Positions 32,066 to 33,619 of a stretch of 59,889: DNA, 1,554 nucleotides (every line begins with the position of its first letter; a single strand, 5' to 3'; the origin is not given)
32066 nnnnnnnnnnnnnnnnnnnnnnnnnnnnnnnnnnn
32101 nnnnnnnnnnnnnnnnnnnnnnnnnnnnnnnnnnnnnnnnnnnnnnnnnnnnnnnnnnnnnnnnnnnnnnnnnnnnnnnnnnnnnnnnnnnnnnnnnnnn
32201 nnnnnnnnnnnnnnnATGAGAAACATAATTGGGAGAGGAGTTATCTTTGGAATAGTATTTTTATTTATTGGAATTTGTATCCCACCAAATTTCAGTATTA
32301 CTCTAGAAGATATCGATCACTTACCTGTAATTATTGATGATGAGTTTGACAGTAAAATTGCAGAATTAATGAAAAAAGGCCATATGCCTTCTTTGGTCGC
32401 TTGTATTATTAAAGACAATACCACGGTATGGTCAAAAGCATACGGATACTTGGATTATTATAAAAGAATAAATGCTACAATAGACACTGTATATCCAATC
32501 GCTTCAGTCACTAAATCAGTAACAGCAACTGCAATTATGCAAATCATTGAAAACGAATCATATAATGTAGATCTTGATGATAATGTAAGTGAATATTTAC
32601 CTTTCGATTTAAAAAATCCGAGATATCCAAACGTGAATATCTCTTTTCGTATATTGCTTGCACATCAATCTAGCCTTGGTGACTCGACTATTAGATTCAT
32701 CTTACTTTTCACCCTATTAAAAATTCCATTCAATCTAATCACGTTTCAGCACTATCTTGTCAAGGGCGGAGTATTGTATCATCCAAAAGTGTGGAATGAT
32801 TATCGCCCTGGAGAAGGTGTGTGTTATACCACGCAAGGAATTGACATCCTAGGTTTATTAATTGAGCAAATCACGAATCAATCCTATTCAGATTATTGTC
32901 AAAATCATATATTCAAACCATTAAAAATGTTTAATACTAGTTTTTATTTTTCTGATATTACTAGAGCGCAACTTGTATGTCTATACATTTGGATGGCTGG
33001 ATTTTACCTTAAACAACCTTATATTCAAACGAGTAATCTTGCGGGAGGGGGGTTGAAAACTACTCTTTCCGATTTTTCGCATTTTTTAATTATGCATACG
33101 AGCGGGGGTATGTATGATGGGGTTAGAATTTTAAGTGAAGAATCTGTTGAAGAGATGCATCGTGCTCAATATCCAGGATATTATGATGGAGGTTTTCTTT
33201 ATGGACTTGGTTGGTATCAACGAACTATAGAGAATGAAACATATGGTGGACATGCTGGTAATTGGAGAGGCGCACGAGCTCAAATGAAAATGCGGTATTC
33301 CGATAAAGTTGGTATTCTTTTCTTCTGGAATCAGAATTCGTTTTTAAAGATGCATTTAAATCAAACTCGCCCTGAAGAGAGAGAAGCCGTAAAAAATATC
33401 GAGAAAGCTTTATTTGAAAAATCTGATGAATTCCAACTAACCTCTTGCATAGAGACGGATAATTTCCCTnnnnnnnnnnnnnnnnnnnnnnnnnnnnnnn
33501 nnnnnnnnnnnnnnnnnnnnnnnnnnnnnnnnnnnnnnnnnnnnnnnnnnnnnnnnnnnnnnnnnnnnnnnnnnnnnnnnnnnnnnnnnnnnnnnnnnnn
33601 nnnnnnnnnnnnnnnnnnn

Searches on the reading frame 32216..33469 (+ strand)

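Call 63: search_protein_families(library=pfam, proteins=[window:32216-33469:+], max_evalue=0.00001)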
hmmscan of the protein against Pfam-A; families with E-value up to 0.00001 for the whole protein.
window:32216-33469:+ (418 aa): 1 family
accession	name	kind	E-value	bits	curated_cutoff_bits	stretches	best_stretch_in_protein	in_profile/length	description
PF00144.29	Beta-lactamase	-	1.9e-45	155.9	27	1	44-376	1-313/329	Beta-lactamase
